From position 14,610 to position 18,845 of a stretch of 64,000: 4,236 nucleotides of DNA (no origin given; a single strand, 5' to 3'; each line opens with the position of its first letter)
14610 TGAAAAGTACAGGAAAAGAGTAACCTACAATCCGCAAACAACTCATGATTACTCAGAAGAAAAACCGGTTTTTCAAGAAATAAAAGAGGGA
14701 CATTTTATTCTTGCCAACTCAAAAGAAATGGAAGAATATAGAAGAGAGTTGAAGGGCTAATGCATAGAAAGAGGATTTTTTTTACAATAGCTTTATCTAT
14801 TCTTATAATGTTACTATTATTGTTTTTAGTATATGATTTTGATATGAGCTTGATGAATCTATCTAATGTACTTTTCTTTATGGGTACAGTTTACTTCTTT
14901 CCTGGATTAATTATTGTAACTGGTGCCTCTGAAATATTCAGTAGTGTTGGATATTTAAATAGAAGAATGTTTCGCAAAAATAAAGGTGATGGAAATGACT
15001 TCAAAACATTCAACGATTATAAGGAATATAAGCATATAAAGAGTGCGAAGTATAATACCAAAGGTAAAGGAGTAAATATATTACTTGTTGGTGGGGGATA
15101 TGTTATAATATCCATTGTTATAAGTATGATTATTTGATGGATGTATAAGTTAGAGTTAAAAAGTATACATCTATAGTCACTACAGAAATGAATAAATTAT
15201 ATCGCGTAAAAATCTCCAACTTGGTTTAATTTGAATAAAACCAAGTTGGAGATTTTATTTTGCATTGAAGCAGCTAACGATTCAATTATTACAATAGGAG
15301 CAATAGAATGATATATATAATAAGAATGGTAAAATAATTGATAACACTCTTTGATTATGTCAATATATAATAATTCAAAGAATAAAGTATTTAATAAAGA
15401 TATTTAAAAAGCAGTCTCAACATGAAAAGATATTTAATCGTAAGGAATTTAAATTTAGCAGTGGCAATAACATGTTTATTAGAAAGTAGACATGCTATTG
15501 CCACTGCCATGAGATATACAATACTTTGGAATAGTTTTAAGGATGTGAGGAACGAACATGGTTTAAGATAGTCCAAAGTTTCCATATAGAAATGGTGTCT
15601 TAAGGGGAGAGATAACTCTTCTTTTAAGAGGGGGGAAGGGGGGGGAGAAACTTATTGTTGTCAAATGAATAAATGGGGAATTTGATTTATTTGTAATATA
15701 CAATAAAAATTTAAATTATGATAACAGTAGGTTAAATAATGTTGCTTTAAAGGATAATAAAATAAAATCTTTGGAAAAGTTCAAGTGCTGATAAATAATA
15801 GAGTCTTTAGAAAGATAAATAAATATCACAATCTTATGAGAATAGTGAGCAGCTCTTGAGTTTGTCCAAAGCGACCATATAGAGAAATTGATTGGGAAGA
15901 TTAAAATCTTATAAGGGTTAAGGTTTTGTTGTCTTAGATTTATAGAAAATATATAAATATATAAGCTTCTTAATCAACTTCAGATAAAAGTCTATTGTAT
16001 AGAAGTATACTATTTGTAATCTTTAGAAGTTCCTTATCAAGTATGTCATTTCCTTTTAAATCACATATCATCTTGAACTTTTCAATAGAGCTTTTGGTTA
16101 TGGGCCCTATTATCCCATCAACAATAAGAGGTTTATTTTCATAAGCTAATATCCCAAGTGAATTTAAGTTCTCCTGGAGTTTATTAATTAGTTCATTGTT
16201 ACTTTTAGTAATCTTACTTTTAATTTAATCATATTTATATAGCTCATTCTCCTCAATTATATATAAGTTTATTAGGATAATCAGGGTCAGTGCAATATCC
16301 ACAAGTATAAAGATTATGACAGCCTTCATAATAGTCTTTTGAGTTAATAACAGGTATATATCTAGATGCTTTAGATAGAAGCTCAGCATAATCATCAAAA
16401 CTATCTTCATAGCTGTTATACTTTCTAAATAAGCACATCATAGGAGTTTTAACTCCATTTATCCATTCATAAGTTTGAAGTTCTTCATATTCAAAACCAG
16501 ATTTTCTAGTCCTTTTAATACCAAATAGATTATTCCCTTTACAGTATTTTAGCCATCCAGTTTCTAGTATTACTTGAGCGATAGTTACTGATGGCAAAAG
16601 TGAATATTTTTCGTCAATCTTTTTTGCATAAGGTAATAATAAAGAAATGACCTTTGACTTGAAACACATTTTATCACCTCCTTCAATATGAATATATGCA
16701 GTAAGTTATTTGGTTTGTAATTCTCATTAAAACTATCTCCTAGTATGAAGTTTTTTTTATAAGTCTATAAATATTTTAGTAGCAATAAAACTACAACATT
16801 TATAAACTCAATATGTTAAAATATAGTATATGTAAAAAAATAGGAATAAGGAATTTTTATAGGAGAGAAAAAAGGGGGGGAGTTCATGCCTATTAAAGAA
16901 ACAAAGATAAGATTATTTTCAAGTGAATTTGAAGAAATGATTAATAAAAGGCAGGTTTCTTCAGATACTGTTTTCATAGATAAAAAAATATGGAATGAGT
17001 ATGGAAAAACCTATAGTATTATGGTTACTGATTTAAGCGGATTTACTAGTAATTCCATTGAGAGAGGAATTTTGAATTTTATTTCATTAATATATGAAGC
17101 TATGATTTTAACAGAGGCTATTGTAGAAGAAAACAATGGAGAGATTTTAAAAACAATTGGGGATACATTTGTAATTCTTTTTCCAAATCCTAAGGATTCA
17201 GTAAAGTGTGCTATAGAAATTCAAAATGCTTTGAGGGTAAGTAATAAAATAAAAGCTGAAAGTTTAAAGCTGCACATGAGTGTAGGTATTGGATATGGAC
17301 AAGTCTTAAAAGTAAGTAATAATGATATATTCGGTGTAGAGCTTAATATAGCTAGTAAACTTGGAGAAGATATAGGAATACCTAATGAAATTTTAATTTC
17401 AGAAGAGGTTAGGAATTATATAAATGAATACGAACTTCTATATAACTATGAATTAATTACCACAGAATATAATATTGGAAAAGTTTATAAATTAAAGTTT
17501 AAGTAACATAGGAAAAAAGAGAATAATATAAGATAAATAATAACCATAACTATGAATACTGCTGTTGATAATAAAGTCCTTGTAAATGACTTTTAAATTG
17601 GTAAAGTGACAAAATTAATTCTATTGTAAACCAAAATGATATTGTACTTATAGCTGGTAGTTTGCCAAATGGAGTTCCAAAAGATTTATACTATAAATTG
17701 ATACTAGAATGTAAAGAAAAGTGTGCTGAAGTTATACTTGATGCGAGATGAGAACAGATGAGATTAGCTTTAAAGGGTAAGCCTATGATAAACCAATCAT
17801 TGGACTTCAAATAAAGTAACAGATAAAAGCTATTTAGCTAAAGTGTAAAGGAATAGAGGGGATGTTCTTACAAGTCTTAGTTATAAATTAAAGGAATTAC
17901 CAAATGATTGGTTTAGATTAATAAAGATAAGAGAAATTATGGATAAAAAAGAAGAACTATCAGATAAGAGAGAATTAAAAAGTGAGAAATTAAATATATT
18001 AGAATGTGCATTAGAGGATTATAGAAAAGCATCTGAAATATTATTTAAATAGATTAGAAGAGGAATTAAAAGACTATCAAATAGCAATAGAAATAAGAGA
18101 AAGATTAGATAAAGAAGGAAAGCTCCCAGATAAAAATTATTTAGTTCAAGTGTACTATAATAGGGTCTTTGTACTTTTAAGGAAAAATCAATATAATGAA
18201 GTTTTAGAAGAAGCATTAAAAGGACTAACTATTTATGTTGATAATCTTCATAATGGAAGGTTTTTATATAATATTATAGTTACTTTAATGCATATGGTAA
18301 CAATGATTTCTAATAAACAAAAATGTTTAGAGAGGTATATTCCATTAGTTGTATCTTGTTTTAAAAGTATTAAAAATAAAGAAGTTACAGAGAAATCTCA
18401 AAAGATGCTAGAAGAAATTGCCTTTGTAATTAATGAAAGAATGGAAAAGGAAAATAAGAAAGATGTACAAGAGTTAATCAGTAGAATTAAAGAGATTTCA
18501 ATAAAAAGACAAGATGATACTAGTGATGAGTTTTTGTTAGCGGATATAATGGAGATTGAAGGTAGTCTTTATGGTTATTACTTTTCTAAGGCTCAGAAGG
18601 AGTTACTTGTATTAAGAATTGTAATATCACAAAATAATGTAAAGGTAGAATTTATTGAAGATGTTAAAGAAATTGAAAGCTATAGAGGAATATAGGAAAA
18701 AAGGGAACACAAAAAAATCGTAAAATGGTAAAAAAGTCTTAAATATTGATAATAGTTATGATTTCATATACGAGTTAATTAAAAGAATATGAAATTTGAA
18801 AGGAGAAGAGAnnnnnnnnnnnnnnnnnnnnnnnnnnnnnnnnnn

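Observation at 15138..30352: About 15 kb accessory / defence-type island packed with pseudogene scars, inserted between core transport and flotillin loci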

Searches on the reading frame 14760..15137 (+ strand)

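Call 16: search_protein_families(library=ncbifam, proteins=[window:14760-15137:+], max_evalue=0.001)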
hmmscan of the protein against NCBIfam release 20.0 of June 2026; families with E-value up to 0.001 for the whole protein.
window:14760-15137:+ (125 aa): 0 families

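Call 17: search_protein_families(library=pfam, proteins=[window:14760-15137:+], max_evalue=10)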
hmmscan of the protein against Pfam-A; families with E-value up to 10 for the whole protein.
window:14760-15137:+ (125 aa): 1 family
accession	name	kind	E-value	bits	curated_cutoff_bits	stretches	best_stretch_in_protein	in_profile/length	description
PF13038.11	DUF3899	-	9.2e-10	39.2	23.4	1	35-122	1-87/88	Domain of unknown function (DUF3899)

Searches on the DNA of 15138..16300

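Call 97: search_rna_families(source=window, start=15138, end=16300, threshold=evalue, max_evalue=1)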
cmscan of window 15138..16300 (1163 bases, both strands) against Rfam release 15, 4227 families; matches with E-value up to 1: 8.
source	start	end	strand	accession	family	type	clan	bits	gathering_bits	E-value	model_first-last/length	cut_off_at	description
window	15453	15509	+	RF04352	Plastid-psbA-4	Cis-reg;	CL00153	29.2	56.8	0.0099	1-61/61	no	Plastid-psbA-4 3UTR RNA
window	15198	15269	-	RF03669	mir-2767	Gene; miRNA;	-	24.8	69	0.045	1-80/80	no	mir-2767 microRNA precursor family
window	15447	15578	-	RF00398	SNORA15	Gene; snRNA; snoRNA; HACA-box;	-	22.4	47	0.19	1-137/137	no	Small nucleolar RNA SNORA15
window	15450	15516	+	RF00456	mir-34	Gene; miRNA;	CL00087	21.8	53.4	0.056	1-72/72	no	mir-34 microRNA precursor family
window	15455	15571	+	RF02667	PsiU2-38.40.42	Gene; snRNA; snoRNA; scaRNA;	-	21.2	88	0.46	1-136/136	no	Drosophila small cajal body-specific RNA PsiU2-38.40.4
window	15442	15527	+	RF03942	mir-5727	Gene; miRNA;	-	20.6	100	0.6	1-92/92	no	mir-5727 microRNA precursor family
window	15458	15507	+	RF01007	mir-624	Gene; miRNA;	-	20.4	100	0.43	15-72/86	no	mir-624 microRNA precursor family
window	15209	15324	-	RF04338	Plastid-psbJ-2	Cis-reg;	CL00152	20.1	65.6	0.43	1-144/144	no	Plastid-psbJ-2 3UTR RNA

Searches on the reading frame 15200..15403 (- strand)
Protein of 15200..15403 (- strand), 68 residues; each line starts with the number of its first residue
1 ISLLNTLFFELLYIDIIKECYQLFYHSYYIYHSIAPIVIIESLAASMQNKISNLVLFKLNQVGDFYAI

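Call 114: search_protein_families(library=pfam, proteins=[window:15200-15403:-], max_evalue=1)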
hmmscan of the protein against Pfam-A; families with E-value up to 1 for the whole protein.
seq(68 aa): 0 families

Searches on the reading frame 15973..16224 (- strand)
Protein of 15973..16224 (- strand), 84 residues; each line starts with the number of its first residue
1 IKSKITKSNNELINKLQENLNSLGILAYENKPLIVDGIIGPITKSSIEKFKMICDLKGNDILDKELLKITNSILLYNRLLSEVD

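Call 17: search_protein_families(library=pfam, proteins=[window:15973-16224:-], max_evalue=10)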
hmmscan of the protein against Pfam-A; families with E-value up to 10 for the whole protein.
window:15973-16224:- (84 aa): 2 families
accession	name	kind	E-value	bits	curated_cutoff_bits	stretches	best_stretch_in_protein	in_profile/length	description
PF01471.23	PG_binding_1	-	0.00018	22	23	1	11-67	3-54/57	Putative peptidoglycan binding domain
PF14528.11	LAGLIDADG_3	-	0.17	12.6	22.5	1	4-32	27-55/82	LAGLIDADG-like domain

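Call 44: search_protein_families(library=phrogs, proteins=[window:15973-16224:-], max_evalue=0.01)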
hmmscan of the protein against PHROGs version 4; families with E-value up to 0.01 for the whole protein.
window:15973-16224:- (84 aa): 2 families
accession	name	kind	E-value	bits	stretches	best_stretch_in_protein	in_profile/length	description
phrog_2649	-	lysis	0.0032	18.4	1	7-62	178-227/261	endolysin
phrog_23452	-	unknown function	0.0059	17.7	1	8-63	59-114/135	-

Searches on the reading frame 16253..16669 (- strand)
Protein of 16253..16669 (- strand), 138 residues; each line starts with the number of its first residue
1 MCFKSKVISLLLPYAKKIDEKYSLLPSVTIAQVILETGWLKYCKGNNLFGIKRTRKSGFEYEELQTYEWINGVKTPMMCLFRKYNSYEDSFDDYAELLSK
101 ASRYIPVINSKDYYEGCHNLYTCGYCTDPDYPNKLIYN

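Call 5: search_protein_families(library=pfam, proteins=[window:16253-16669:-], max_evalue=0.01)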
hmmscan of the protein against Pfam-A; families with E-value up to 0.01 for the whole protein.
window:16253-16669:- (138 aa): 1 family
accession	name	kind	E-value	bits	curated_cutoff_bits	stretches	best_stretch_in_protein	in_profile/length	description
PF01832.25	Glucosaminidase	-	1.3e-26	94.1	30.2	1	13-136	2-115/123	Mannosyl-glycoprotein endo-beta-N-acetylglucosaminidase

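Call 6: search_protein_families(library=padloc, proteins=[window:16253-16669:-], max_evalue=0.01)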
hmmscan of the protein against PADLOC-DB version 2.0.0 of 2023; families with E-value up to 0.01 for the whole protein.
window:16253-16669:- (138 aa): 0 families

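Call 43: search_protein_families(library=ncbifam, proteins=[window:16253-16669:-], max_evalue=0.1)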
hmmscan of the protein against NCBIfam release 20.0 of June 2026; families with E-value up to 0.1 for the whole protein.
window:16253-16669:- (138 aa): 12 families
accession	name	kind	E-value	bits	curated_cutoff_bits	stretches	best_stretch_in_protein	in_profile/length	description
TIGR02541.1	flagell_FlgJ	equivalog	1.8e-26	93.7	193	1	7-136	151-287/294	flagellar assembly peptidoglycan hydrolase FlgJ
NF038016.1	sporang_Gsm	equivalog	2.9e-20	72.9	240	1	7-136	167-304/316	sporangiospore maturation cell wall hydrolase GsmA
NF009358.0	PRK12713.1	equivalog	4e-17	62.7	595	1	30-136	207-320/339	flagellar rod assembly protein/muramidase FlgJ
NF009355.0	PRK12710.1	equivalog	5.4e-17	61.9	358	1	11-136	137-270/291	flagellar rod assembly protein/muramidase FlgJ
NF009354.0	PRK12709.1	equivalog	2e-16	60.3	456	1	30-136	202-316/323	flagellar rod assembly protein/muramidase FlgJ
NF009357.0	PRK12712.1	equivalog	1.4e-15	57.6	606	1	30-136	223-336/344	flagellar rod assembly protein/muramidase FlgJ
NF004974.0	PRK06347.1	equivalog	4.6e-08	32.5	701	1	17-135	163-290/592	1,4-beta-N-acetylmuramoylhydrolase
NF006361.0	PRK08581.1-3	equivalog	1.2e-07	30.6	839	1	15-135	359-488/652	amidase domain-containing protein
NF006360.0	PRK08581.1-2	equivalog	2.6e-07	29.5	605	1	15-135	421-550/709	amidase domain-containing protein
NF006359.0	PRK08581.1-1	equivalog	8.6e-06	24.7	798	1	15-135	331-459/619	amidase domain-containing protein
NF006362.0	PRK08581.1-4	equivalog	0.0026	16.8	620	1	20-136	253-376/541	amidase domain-containing protein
NF047369.1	antitoxin_TsaA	equivalog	0.063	13.7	100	0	9-38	21-50/84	type II toxin-antitoxin system antitoxin TsaA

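Call 44: search_protein_families(library=phrogs, proteins=[window:16253-16669:-], max_evalue=0.01)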
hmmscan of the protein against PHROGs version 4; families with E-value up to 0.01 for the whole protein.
window:16253-16669:- (138 aa): 9 families
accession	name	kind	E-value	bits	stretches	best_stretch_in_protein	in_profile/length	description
phrog_3513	-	lysis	2.6e-38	132.7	1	3-136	642-779/1434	endolysin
phrog_12727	-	lysis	1.7e-30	107.6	1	13-136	12-139/393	endolysin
phrog_1309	-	lysis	8.1e-29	102.2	1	20-136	16-139/410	endolysin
phrog_18032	-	lysis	1.3e-23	85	1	12-136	12-141/248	endolysin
phrog_10967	-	lysis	1.9e-19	71.4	1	17-136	17-141/266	endolysin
phrog_326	-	other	4.7e-16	59.1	1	7-135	130-265/985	tail protein with endopeptidase domain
phrog_8251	-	lysis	2.1e-10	41.7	1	44-136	48-136/250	endolysin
phrog_10051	-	lysis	1.6e-05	25.3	1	26-136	99-205/455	endolysin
phrog_8124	-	lysis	0.00096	19.9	1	10-54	34-83/205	endolysin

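Call 103: search_dna_similar(query=window:16253-16669:-, collection=phages, mode=protein, max_rows=8)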
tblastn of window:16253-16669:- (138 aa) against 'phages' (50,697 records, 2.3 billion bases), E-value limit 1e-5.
Records with a match: 170; places in all: 171; records where one place covers at least 80% of the query: 167.
Best place of each record, by identity: <60% 170.
By first word of the organism name: Streptococcus 82; Bacillus 24; Clostridium 17; Brevibacillus 12; Listeria 11; Enterococcus 11; Flavobacterium 3; Sulfitobacter 2; Lysinibacillus 1; Paenibacillus 1; and 6 more.
By host as written in the record: Brevibacillus laterosporus 12; - 11; Listeria monocytogenes 11; Streptococcus pyogenes MGAS315 8; Clostridium tetani ATCC 19406 4; Clostridium tetani C2 4; Enterococcus faecalis 4; Enterococcus faecium 4; and 82 more.
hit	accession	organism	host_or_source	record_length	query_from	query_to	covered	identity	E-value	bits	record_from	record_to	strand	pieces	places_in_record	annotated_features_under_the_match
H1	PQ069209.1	Clostridium phage Makh22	Clostridium sp.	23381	1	136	99%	38.5%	1e-16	81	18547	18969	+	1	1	endolysin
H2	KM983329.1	Clostridium phage phiCT9441A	Clostridium tetani ATCC 9441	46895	1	136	99%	38.5%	1e-16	81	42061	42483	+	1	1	glucosaminidase /N-acetylmuramoyl-L-alanine amidase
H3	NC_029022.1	Clostridium phage phiCT9441A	Clostridium tetani ATCC 9441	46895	1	136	99%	38.5%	1e-16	81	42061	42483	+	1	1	endolysin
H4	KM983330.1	Clostridium phage phiCT19406A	Clostridium tetani ATCC 19406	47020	1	136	99%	38.5%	1e-16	81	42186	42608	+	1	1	N-acetylmuramoyl-L-alanine amidase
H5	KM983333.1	Clostridium phage phiCTC2A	Clostridium tetani C2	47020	1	136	99%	38.5%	1e-16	81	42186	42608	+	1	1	N-acetylmuramoyl-L-alanine amidase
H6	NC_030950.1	Clostridium phage phiCT19406A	Clostridium tetani ATCC 19406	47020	1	136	99%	38.5%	1e-16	81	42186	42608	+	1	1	endolysin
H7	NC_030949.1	Clostridium phage phiCTC2A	Clostridium tetani C2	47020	1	136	99%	38.5%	1e-16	81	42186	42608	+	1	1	endolysin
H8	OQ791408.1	Lysinibacillus phage phiG2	Lysinibacillus fusiformis GAM2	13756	1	136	99%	38.2%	4e-22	96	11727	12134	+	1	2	putative lysozyme | hypothetical protein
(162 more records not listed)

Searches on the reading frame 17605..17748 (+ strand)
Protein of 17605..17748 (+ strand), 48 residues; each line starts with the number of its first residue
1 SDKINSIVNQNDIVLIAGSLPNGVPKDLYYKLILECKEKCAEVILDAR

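Call 17: search_protein_families(library=pfam, proteins=[window:17605-17748:+], max_evalue=10)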
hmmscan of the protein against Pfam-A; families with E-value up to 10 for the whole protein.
window:17605-17748:+ (48 aa): 1 family
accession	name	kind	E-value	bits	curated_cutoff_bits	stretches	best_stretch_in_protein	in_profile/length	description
PF00294.29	PfkB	-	0.077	12.8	25.8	1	4-46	123-167/302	pfkB family carbohydrate kinase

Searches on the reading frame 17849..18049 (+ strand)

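Call 17: search_protein_families(library=pfam, proteins=[window:17849-18049:+], max_evalue=10)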
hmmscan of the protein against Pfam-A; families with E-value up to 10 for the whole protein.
window:17849-18049:+ (67 aa): 1 family
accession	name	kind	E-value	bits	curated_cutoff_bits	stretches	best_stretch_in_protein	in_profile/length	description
PF08424.15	NRDE-2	-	0.015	14.8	34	1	9-60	5-66/323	NRDE-2, necessary for RNA interference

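Call 43: search_protein_families(library=ncbifam, proteins=[window:17849-18049:+], max_evalue=0.1)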
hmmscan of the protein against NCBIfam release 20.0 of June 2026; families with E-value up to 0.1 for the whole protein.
window:17849-18049:+ (67 aa): 0 families

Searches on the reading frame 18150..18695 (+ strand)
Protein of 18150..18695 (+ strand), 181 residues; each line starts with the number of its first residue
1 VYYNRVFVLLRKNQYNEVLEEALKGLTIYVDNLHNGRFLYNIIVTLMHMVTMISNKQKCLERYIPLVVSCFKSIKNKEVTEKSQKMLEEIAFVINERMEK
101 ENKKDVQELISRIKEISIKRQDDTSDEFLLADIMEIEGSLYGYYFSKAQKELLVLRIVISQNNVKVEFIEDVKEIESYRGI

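Call 5: search_protein_families(library=pfam, proteins=[window:18150-18695:+], max_evalue=0.01)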
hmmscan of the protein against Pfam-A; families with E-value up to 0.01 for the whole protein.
window:18150-18695:+ (181 aa): 1 family
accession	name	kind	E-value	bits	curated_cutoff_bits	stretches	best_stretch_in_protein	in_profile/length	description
PF25041.1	UFL1_C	-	0.00027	21.1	24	1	35-116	45-112/112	E3 UFM1-protein ligase 1 C-terminal domain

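Call 6: search_protein_families(library=padloc, proteins=[window:18150-18695:+], max_evalue=0.01)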
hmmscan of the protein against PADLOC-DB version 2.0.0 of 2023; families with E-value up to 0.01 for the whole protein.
window:18150-18695:+ (181 aa): 0 families

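Call 17: search_protein_families(library=pfam, proteins=[window:18150-18695:+], max_evalue=10)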
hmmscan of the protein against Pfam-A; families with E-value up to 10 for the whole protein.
window:18150-18695:+ (181 aa): 6 families
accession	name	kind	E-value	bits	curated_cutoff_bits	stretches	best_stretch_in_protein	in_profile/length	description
PF25041.1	UFL1_C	-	0.00027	21.1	24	1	35-116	45-112/112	E3 UFM1-protein ligase 1 C-terminal domain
PF13361.12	UvrD_C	-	0.01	15.7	25.6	1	3-163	71-231/350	UvrD-like helicase C-terminal domain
PF10155.14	CNOT11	-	0.052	14.1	25.9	1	18-119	11-110/125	CCR4-NOT transcription complex subunit 11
PF23305.1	DUF7082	-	0.053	13.7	27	1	65-136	57-127/155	Domain of unknown function (DUF7082)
PF17412.7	VraX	-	0.073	13.2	25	1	27-52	2-27/55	Family of unknown function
PF13251.12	DUF4042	-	0.083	13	27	1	3-61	103-162/182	Domain of unknown function (DUF4042)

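Call 43: search_protein_families(library=ncbifam, proteins=[window:18150-18695:+], max_evalue=0.1)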
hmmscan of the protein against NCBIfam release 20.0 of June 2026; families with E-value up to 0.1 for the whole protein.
window:18150-18695:+ (181 aa): 1 family
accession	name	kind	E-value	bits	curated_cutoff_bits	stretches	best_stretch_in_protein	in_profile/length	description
NF047615.1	LIC13259_LIC11441_fam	subfamily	0.016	15.7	100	1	65-122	9-67/144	LIC13259/LIC11441 family protein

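Call 44: search_protein_families(library=phrogs, proteins=[window:18150-18695:+], max_evalue=0.01)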
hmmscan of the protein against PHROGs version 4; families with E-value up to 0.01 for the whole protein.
window:18150-18695:+ (181 aa): 0 families
